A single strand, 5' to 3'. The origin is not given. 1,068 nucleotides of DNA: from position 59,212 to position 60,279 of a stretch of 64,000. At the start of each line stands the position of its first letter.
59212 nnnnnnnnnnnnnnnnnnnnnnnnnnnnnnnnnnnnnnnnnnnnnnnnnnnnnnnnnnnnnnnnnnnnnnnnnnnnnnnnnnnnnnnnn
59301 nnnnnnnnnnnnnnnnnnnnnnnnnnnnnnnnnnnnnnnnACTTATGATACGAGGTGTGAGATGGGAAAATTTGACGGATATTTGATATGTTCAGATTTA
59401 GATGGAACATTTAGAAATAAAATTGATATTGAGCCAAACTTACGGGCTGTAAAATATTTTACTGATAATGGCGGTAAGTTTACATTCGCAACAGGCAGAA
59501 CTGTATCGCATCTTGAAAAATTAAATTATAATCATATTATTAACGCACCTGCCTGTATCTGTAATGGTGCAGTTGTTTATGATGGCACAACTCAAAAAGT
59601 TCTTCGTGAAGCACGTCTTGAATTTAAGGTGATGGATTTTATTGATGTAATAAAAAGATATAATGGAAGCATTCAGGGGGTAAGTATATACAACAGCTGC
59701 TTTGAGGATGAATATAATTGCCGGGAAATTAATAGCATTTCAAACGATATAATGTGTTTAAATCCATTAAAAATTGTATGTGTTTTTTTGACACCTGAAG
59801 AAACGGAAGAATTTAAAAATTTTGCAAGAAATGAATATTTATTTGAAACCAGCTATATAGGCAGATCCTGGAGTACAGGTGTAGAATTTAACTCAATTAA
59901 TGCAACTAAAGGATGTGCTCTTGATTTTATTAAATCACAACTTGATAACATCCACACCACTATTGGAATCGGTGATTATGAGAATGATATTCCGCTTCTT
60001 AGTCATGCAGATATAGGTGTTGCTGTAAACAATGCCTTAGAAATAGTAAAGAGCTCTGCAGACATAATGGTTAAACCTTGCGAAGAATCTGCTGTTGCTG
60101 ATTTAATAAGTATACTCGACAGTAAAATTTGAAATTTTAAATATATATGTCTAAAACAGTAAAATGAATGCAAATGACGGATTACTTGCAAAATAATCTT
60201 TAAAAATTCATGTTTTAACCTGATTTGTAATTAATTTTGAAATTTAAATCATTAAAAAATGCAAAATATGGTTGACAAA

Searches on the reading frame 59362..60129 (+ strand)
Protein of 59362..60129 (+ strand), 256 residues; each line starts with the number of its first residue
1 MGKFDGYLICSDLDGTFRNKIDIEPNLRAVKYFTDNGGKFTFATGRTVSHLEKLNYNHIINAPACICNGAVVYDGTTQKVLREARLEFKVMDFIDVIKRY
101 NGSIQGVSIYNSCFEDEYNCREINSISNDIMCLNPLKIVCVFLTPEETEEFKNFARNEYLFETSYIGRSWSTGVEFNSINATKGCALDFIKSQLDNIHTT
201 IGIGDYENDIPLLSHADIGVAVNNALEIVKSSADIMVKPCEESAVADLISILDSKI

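Call 72: search_protein_families(library=ncbifam, proteins=[window:59362-60129:+], max_evalue=0.00001)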
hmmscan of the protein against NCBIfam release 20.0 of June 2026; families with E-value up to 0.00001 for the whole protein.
window:59362-60129:+ (256 aa): 16 families
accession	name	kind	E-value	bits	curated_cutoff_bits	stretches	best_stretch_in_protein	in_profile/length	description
TIGR00099.1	Cof-subfamily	subfamily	3.4e-30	105.5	137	1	8-249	1-256/256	Cof-type HAD-IIB family hydrolase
NF007821.0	PRK10530.1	equivalog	1.6e-17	63.7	274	2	144-249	161-267/272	pyridoxal phosphatase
TIGR01482.1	SPP-subfamily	subfamily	1.8e-14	53.9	107.15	1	181-243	148-212/225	sucrose-phosphate phosphatase subfamily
TIGR01487.1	Pglycolate_arch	equivalog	5.4e-14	52.5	122.75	1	180-237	145-203/215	phosphoglycolate phosphatase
NF045966.1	YcsE_rel_Pase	equivalog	9.6e-14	51.5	220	1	8-245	4-255/265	YcsE-related riboflavin metabolism phosphatase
TIGR01484.1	HAD-SF-IIB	subfamily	8.6e-13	48.8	41.8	1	8-222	1-221/221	HAD-IIB family hydrolase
NF007806.0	PRK10513.1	equivalog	3.1e-12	46.4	273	1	180-249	194-264/270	sugar-phosphatase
TIGR01486.1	HAD-SF-IIB-MPGP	subfamily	2.4e-11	43.4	164.75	1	178-231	173-232/257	mannosyl-3-phosphoglycerate phosphatase family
TIGR02463.1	MPGP_rel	hypoth_equivalog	4e-10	39.9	282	0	178-222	170-215/216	mannosyl-3-phosphoglycerate phosphatase-related protein YedP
NF002245.0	PRK01158.1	equivalog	9.2e-10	38.2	198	1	180-254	155-230/233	phosphoglycolate phosphatase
NF001217.0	PRK00192.1-4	equivalog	1.1e-09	38.2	373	0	179-223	179-224/265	mannosyl-3-phosphoglycerate phosphatase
NF001215.0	PRK00192.1-1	equivalog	4.1e-09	36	488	1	8-222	8-221/265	mannosyl-3-phosphoglycerate phosphatase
NF008213.0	PRK10976.1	equivalog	8.9e-08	32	386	1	8-231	4-240/266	sugar/pyridoxal phosphate phosphatase YigL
NF001218.0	PRK00192.1-5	equivalog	2.7e-07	30.5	362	0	183-223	191-235/275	mannosyl-3-phosphoglycerate phosphatase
NF011705.0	PRK15126.1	equivalog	9.9e-07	28.3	336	0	12-249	8-258/272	HMP-PP phosphatase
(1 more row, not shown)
